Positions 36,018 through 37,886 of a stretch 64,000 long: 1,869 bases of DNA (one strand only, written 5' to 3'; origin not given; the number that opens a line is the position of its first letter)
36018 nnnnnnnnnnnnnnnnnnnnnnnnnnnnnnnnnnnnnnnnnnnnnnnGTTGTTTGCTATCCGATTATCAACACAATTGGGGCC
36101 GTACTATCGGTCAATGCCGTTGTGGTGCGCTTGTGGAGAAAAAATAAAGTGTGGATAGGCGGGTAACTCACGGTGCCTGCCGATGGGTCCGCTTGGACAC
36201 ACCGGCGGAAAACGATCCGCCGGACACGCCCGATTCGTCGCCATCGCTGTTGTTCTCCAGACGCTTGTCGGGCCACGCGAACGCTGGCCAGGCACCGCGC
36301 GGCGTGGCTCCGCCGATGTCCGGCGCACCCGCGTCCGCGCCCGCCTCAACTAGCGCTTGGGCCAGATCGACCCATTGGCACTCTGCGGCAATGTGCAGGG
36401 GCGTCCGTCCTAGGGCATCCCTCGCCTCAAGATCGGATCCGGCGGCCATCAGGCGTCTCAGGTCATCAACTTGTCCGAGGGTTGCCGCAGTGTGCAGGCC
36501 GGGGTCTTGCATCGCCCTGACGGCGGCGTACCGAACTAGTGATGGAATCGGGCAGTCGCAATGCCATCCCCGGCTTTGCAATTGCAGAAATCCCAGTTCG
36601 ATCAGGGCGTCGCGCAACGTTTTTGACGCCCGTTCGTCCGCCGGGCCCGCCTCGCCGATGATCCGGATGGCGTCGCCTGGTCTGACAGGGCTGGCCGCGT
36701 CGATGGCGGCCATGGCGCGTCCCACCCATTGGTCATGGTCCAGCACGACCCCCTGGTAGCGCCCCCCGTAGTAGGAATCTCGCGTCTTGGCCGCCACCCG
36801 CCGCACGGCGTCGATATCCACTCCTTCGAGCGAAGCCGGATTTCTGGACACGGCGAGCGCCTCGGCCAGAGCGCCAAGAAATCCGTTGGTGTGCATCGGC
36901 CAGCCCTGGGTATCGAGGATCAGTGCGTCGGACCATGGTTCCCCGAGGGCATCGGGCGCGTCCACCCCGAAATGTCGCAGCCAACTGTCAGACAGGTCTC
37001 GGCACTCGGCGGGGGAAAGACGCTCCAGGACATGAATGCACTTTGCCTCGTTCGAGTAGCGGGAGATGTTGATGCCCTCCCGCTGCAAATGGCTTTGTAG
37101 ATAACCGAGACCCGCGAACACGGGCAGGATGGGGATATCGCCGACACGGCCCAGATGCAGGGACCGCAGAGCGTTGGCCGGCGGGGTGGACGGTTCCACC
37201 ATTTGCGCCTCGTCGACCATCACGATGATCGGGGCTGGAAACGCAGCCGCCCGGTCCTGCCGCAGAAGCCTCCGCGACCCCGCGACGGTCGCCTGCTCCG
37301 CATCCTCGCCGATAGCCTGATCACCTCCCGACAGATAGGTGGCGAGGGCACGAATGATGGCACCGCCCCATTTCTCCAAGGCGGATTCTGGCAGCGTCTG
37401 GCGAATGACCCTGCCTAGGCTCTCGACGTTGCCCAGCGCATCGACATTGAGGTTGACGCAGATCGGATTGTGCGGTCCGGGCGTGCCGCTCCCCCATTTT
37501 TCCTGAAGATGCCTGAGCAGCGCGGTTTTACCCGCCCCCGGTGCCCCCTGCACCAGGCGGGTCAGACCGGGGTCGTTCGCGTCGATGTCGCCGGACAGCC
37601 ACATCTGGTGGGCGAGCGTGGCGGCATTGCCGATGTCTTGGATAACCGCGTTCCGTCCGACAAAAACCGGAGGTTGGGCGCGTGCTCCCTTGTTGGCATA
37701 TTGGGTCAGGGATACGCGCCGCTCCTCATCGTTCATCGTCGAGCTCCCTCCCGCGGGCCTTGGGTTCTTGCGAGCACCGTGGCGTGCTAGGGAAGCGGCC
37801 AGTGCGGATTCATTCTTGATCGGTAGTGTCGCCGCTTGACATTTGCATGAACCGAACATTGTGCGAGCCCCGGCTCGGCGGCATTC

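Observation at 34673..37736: Two-gene cassette: ankyrin-tailed STAND/ORC-like NTPase + Zn-ribbon/TM/DUF726 serine hydrolase inserted between DUF1820 and miaB (candidate novel defence or effector module)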

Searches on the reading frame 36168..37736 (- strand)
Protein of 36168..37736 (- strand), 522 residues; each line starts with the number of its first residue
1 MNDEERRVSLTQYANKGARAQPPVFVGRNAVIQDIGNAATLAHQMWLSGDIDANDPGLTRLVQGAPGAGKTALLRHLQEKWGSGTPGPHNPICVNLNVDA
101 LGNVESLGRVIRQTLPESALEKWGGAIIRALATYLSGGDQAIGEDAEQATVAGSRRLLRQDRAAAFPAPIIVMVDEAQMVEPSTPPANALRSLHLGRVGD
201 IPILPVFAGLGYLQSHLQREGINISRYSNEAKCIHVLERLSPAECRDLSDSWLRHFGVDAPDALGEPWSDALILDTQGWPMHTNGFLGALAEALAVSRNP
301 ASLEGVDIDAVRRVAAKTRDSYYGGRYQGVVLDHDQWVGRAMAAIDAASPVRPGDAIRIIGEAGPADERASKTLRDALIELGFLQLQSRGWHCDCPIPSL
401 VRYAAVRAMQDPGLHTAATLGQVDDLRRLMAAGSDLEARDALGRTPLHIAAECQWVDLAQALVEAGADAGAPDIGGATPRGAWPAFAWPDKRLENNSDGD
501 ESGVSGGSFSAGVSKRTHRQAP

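Call 3: search_protein_families(library=pfam, proteins=[window:36168-37736:-], max_evalue=0.01)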
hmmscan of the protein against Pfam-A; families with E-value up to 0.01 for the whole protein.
window:36168-37736:- (522 aa): 9 families
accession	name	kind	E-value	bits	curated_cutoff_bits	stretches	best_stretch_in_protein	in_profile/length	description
PF00023.36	Ank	-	4.8e-08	33.3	21.1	1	443-473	2-32/33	Ankyrin repeat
PF12796.13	Ank_2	-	6.1e-07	30.4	27.3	1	414-478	1-62/90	Ankyrin repeats (3 copies)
PF13637.12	Ank_4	-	9.7e-07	29.4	22.7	1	414-453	1-40/50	Ankyrin repeats (many copies)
PF13857.12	Ank_5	-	1.4e-06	28.9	27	2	443-479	16-52/56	Ankyrin repeats (many copies)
PF13191.12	AAA_16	-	3.3e-06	28.1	32.6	1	61-184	28-146/167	AAA ATPase domain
PF13606.12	Ank_3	-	6.2e-06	26.5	22.3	1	443-469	2-28/30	Ankyrin repeat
PF13401.12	AAA_22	-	6.4e-05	23.7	27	1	62-193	10-104/130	AAA domain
PF05729.18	NACHT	-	0.00013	22.3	26.7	1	61-117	4-64/167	NACHT domain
PF13604.12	AAA_30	-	0.00053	20.2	27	1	56-181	17-101/191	AAA domain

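Call 4: search_protein_families(library=padloc, proteins=[window:36168-37736:-], max_evalue=0.1)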
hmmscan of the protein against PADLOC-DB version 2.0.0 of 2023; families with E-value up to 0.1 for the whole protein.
window:36168-37736:- (522 aa): 2 families
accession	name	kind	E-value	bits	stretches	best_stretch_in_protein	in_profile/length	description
PDLC04140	mad8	-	1.7e-06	25.8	1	50-190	21-213/314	mads_8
PDLC04783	PDC-M72A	-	3.6e-06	24.5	1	413-479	299-365/392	-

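Call 5: search_protein_families(library=ncbifam, proteins=[window:36168-37736:-], max_evalue=0.01)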
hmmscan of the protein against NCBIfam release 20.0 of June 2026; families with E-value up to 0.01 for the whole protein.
window:36168-37736:- (522 aa): 4 families
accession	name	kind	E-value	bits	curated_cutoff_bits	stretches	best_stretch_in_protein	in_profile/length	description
NF043029.1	T4SS_AnkY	equivalog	7.7e-07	27.9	600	1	410-480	458-528/543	Dot/Icm T4SS effector AnkY/LegA9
NF041931.2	MzaA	equivalog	4.9e-06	25.6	800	1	432-478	24-70/726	MZA anti-phage system associated sigma-70 family RNA polymerase sigma factor MzaA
NF043023.1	T4SS_AnkH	equivalog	0.00028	19.8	600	1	419-472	41-94/467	Dot/Icm T4SS effector AnkH/LegA3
NF047389.1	ATPase_Sll1717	subfamily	0.0051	16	75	1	59-142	31-108/454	P-loop ATPase, Sll1717 family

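Call 7: find_homologous_proteins(query=window:36168-37736:-)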
Query window:36168-37736:- (522 aa): 72 proteins with E <= 0.001 among 8000 candidates.
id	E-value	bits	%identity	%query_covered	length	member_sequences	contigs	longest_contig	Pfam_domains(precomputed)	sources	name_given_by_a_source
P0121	0.0e+0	1178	100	100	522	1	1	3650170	PF13606.13,PF13857.13,PF12796.14,PF00023.37,PF13637.13,PF13191.13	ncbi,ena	-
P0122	7.1e-183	627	59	94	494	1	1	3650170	PF13606.13,PF13857.13,PF12796.14,PF00023.37,PF13637.13,PF13401.13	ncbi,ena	-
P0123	6.4e-166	572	58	89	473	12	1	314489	PF13604.13,PF12796.14,PF00023.37,PF13401.13,PF13191.13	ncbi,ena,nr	ncbi:MAG: AAA family ATPase [Gammaproteobacteria bacterium]|nr:AAA family ATPase [Gammaproteobacteri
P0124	9.5e-160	551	53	94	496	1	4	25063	PF12796.14,PF13637.13,PF13401.13,PF13191.13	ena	-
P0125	1.6e-153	531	53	94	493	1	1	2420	PF13857.13,PF12796.14,PF13401.13,PF13191.13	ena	-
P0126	3.5e-152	526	51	95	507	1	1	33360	PF13401.13,PF13191.13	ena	-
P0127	2.6e-149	517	51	94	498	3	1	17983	PF12796.14,PF00023.37,PF13401.13,PF13191.13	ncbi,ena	-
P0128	2.9e-147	510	53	95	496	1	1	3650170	PF13606.13,PF13857.13,PF12796.14,PF00023.37,PF13637.13,PF13191.13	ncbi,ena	-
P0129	7.9e-147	509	52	94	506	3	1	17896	PF13604.13,PF13401.13,PF13191.13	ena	-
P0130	8.3e-142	492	52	89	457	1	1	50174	PF13401.13,PF13191.13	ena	-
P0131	1.3e-122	429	46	94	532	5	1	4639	PF13857.13,PF12796.14,PF00023.37,PF13401.13,PF13191.13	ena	-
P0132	2.8e-121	424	46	94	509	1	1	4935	PF12796.14,PF13637.13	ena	-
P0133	1.6e-98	349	40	95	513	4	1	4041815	PF00023.37,PF13401.13,PF13191.13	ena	-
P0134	3.1e-96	342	59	54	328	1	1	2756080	PF12796.14,PF00023.37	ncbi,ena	-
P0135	1.4e-95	339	42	91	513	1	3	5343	PF00023.37,PF13401.13,PF13191.13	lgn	-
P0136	7.6e-94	334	41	94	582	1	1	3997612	PF12796.14,PF00023.37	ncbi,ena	-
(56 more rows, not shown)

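Call 8: find_encoding_contigs(protein=P0122, flank=10000, max_places=3)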
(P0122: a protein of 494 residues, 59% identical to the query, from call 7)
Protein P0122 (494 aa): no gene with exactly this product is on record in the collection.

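Call 9: find_encoding_contigs(protein=P0128, flank=10000, max_places=3)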
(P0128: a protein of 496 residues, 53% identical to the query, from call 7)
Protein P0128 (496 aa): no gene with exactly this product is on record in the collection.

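Call 11: find_encoding_contigs(protein=P0121, flank=10000, max_places=3)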
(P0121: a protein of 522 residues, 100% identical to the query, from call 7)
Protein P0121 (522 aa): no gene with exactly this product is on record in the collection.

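Call 12: find_encoding_contigs(protein=P0123, flank=10000, max_places=4)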
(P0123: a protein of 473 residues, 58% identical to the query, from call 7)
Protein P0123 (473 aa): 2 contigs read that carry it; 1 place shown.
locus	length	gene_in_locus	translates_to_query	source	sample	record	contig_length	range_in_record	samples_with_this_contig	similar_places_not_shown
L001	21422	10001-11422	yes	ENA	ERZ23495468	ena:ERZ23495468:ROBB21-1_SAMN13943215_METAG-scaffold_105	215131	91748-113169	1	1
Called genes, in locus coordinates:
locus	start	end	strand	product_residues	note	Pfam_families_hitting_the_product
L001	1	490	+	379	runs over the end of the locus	PF05222:AlaDh_PNT_N, PF01262:AlaDh_PNT_C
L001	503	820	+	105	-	PF12769:PNTB_4TM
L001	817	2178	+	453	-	PF02233:PNTB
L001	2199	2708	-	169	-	PF12802:MarR_2 (weak)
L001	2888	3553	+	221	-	PF14512:TM1586_NiRdase (faint), PF00881:Nitroreductase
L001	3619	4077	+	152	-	PF06240:COXG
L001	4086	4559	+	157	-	PF00111:Fer2, PF01799:Fer2_2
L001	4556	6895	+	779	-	PF01315:Ald_Xan_dh_C, PF02738:MoCoBD_1, PF20256:MoCoBD_2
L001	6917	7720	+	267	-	PF00941:FAD_binding_5, PF03450:CO_deh_flav_C (weak)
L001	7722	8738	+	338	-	PF08240:ADH_N, PF00107:ADH_zinc_N, PF13602:ADH_zinc_N_2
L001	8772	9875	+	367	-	PF14516:AAA_35, PF13401:AAA_22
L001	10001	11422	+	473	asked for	PF13191:AAA_16 (weak), PF13401:AAA_22 (weak), PF13604:AAA_30 (faint), PF12796:Ank_2 (weak), PF00023:Ank (faint)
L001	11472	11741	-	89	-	-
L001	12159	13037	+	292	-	-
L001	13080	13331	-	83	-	-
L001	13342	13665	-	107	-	-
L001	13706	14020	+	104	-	-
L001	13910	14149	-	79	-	PF01844:HNH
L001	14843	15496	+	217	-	-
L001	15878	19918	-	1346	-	PF15731:MqsA_antitoxin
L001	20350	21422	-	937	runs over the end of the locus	PF20464:MmeI_N, PF20465:MmeI_hel, PF20473:MmeI_Mtase, PF20466:MmeI_TRD, PF20467:MmeI_C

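Call 14: find_related_loci(query=A1, collection=genome_contigs, flank=10000)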
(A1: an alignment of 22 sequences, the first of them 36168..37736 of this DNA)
Query A1 (522 aa) in genome_contigs; peptide patterns used: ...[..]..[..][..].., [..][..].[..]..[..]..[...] (x = any residue, [..] = any of these).
600 stretches matched a pattern (row limit reached: there are more); 201 encode a relative of the query (tblastn E <= 1e-3); the best 80 are kept; 80 distinct loci.
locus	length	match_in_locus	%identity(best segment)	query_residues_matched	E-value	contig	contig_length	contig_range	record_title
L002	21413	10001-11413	58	5-476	3e-164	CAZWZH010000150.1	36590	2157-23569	MAG TPA_asm: uncultured Pseudomonadales bacterium isolate SRP338948_co1_131 genome assembly, contig: k141_296300, whole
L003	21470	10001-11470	44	5-498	7e-100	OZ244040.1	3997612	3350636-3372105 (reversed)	MAG: Pseudomonadales bacterium isolate 00d0c908-70e7-49bf-9df5-6506a71f4a6f genome assembly, chromosome: 1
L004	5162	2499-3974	39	5-497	9e-91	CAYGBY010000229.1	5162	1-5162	MAG TPA_asm: uncultured Pseudomonadales bacterium isolate ERP110561_co1_65 genome assembly, contig: NODE_10396_length_51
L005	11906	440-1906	38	1-488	6e-85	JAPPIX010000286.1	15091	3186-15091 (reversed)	MAG: Gammaproteobacteria bacterium isolate RHO2_bin_33 NODE_4834_length_15091_cov_9.784052, whole genome shotgun sequenc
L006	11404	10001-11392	33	6-479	5e-48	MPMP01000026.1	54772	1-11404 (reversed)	MAG: Albidovulum sp. bin36 NODE_1027_length_54772_cov_17.9851_ID_2053, whole genome shotgun sequence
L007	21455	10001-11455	40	5-489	3e-95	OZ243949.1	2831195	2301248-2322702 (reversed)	MAG: Pseudomonadales bacterium isolate 6a9d30c4-610e-41ea-afb2-95b8402403d3 genome assembly, chromosome: 1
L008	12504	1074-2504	31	1-465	1e-32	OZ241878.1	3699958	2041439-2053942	MAG: Candidatus Poriferihabitaceae bacterium isolate fe0ff86d-c84e-4c9a-b224-d791de8b10c1 genome assembly, chromosome: 1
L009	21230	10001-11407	29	3-465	1e-32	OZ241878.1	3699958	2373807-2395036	MAG: Candidatus Poriferihabitaceae bacterium isolate fe0ff86d-c84e-4c9a-b224-d791de8b10c1 genome assembly, chromosome: 1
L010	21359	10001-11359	28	4-452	2e-31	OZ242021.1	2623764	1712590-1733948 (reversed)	MAG: Candidatus Poriferihabitaceae bacterium isolate e56f8b2d-4987-460d-82d7-cbe91582fe2f genome assembly, chromosome: 1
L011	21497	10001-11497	28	5-494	2e-34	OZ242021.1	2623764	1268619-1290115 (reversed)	MAG: Candidatus Poriferihabitaceae bacterium isolate e56f8b2d-4987-460d-82d7-cbe91582fe2f genome assembly, chromosome: 1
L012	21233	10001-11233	30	10-407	9e-31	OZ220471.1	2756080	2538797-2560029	MAG: Gammaproteobacteria bacterium isolate 961c4e6d-ccbe-457b-895d-349417bac2fb genome assembly, chromosome: 1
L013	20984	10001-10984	33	10-344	1e-29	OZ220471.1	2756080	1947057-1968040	MAG: Gammaproteobacteria bacterium isolate 961c4e6d-ccbe-457b-895d-349417bac2fb genome assembly, chromosome: 1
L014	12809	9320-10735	31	24-492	5e-29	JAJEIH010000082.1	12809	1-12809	MAG: Alphaproteobacteria bacterium isolate p16x65bins.40 k141_329584, whole genome shotgun sequence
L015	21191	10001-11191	32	7-403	5e-29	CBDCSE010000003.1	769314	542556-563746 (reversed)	MAG: Paracoccaceae bacterium isolate c3939c7c-8abd-4c83-b86c-840b32e25a08 genome assembly, contig: contig_3, whole genom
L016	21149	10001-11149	31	10-403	5e-28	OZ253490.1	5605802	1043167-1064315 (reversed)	MAG: Alphaproteobacteria bacterium isolate 903b7664-a1a7-4c44-9fb1-b1fc7b96e1ef genome assembly, chromosome: 1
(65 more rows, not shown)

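Call 25: search_protein_families(library=pfam, proteins=[L001:12063-13037:+, L002:11677-13596:+, L004:3973-4974:+, L007:11686-13527:+, L007:5816-7024:+, L003:7996-9765:-, L003:6807-8069:-, L003:4467-6497:-, L002:8412-9773:+, L003:12079-13242:-], max_evalue=0.01)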
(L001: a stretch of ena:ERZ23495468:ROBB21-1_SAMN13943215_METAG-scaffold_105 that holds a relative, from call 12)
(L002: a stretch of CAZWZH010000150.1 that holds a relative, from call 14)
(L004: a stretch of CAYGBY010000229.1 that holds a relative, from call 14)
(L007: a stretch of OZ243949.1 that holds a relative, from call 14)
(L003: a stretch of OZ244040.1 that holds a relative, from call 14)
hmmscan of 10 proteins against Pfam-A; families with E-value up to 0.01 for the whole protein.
L001:12063-13037:+ (324 aa): 0 families

L002:11677-13596:+ (639 aa): 5 families
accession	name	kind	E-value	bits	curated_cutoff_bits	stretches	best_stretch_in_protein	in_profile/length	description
PF02129.25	Peptidase_S15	-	3.6e-40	138.8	23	1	43-342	1-261/262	X-Pro dipeptidyl-peptidase (S15 family)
PF08530.16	PepX_C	-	8.7e-28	98.2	22.5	1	362-585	1-184/217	X-Pro dipeptidyl-peptidase C-terminal non-catalytic domain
PF00326.27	Peptidase_S9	-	1.2e-05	25.4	22.6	1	115-201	9-102/213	Prolyl oligopeptidase family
PF12146.15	Hydrolase_4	-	1.4e-05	24.9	27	1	111-192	23-105/239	Serine aminopeptidase, S33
PF00561.26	Abhydrolase_1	-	0.00036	20.7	25.8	1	119-192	27-98/245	alpha/beta hydrolase fold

L004:3973-4974:+ (333 aa): 1 family
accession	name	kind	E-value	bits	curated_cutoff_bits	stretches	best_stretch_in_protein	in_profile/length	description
PF02661.23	Fic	-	6.8e-16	59.3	24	1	129-243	2-91/93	Fic/DOC family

L007:11686-13527:+ (613 aa): 8 families
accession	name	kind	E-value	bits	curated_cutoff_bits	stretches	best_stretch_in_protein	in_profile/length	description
PF13361.12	UvrD_C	-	3.1e-17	63.4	25.6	2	517-597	286-347/350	UvrD-like helicase C-terminal domain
PF00580.27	UvrD-helicase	-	2.4e-10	41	23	1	141-386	9-258/271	UvrD/REP helicase N-terminal domain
PF13245.12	AAA_19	-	9.9e-08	32.7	25.1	1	147-381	12-133/134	AAA domain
PF09848.15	SLFN-g3_helicase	-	2.1e-06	27.7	24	0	151-192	6-47/354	Schlafen group 3, DNA/RNA helicase domain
PF13538.12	UvrD_C_2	-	2.5e-06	27.7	27.4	1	576-596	32-52/52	UvrD-like helicase C-terminal domain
PF13087.12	AAA_12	-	3.3e-06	27.2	27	1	446-598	83-193/195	AAA domain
PF13191.12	AAA_16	-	4.8e-05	24.4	32.6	1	147-358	25-159/167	AAA ATPase domain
PF04851.21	ResIII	-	6e-05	23.4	22.5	1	146-204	23-81/164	Type III restriction enzyme, res subunit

L007:5816-7024:+ (402 aa): 4 families
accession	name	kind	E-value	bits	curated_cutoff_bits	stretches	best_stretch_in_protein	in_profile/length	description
PF13191.12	AAA_16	-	2e-09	38.6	32.6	1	19-205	2-154/167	AAA ATPase domain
PF13401.12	AAA_22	-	6.8e-06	26.9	27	1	42-212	8-126/130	AAA domain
PF01637.24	ATPase_2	-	0.00019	21.7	33.2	1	40-276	21-222/225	ATPase domain predominantly from Archaea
PF13173.12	AAA_14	-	0.0074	16.7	27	0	42-81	5-45/129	AAA domain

L003:7996-9765:- (589 aa): 1 family
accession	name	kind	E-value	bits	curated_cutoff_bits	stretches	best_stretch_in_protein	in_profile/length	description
PF22662.2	Csa3_N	-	0.0072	16.8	27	0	83-145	60-119/120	Csa3 CRISPR-associated Rossmann-like domain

L003:6807-8069:- (420 aa): 1 family
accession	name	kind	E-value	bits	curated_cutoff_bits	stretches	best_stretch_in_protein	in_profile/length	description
PF03787.20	RAMPs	-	2.7e-14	54.5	22.1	1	28-204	2-188/189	RAMP superfamily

L003:4467-6497:- (676 aa): 2 families
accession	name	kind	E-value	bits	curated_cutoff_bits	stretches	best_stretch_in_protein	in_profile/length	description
PF22335.1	Cas10-Cmr2_palm2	-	6.8e-30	104.3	27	1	365-491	1-133/133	Cas10/Cmr2, second palm domain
PF12469.13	Cmr2_N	-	5.1e-18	65.6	25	1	6-114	3-110/111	CRISPR-associated protein Cmr2, N-terminal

L002:8412-9773:+ (453 aa): 2 families
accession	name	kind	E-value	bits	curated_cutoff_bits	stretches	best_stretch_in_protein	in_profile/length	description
PF00593.30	TonB_dep_Rec_b-barrel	-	1.8e-36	127.4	27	1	10-417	26-436/436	TonB dependent receptor-like, beta-barrel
PF13505.12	OMP_b-brl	-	1.7e-05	25.5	28.7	0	134-213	39-112/175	Outer membrane protein beta-barrel domain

L003:12079-13242:- (387 aa): 8 families
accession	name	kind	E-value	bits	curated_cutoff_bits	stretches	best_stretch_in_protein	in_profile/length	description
PF00158.32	Sigma54_activat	-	1.1e-58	198.1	20.2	1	9-170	2-163/168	Sigma-54 interaction domain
PF25601.1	AAA_lid_14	-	2e-20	72.9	27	1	180-246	1-66/87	AAA+ ATPase lid domain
PF14532.12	Sigma54_activ_2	-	2.6e-17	63.8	25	1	9-179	1-138/138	Sigma-54 interaction domain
PF07728.20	AAA_5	-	1.9e-09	38.1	22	1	31-150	1-123/139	AAA domain (dynein-related subfamily)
PF01078.27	Mg_chelatase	-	4.3e-08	33.2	20.3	1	32-150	25-158/207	Magnesium chelatase, subunit ChlI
PF02954.25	HTH_8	-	2.8e-06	27.4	22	1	341-381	2-42/42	Bacterial regulatory protein, Fis family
PF07724.20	AAA_2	-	0.0021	18.6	27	1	32-139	6-113/166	AAA domain (Cdc48 subfamily)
PF13191.12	AAA_16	-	0.009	17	32.6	0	19-94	16-96/167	AAA ATPase domain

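Call 39: predict_structure(alignment_id=A1)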
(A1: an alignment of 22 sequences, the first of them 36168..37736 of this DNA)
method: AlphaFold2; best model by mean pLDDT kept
length: 522 residues; sequences in the alignment: 22
mean_pLDDT: 87.0   pTM: 0.85
mean pLDDT of the five models: 87.0, 84.5, 84.3, 84.3, 83.6
residues with pLDDT >= 90: 357; 70-90: 97; 50-70: 25; < 50: 43
segments of 3 or more residues with pLDDT < 50: 139-143, 145-150, 152-154, 494-522
pLDDT, mean of each block of 10 residues (from residue 1): 96 86 90 95 85 74 94 93 87 92 88 85 85 67 48 53 82 95 93 80 93 93 88 92 96 96 93 96 95 97 96 97 94 94 94 94 89 95 83 92 97 98 98 97 98 98 97 96 94 50 40 37 41
secondary structure, 60 per line:
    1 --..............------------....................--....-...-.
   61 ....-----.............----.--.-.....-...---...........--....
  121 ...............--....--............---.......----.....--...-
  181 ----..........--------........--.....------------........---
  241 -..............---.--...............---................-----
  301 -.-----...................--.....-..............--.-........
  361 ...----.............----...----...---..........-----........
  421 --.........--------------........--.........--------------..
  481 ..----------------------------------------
elements in order: H3-16 H29-48 H51-54 E60-64 H70-82 E92-96 H104-114 H117-135 H138-141 H144-155 H159-165 E170-174 H185-194 E203-210 H213-217 H230-233 E234-237 H242-255 H262-276 H280-295 H308-326 H329-333 H335-348 H353-363 H368-380 E385-387 E392-394 H398-407 H413-420 H423-431 H446-453 H456-464 H479-482
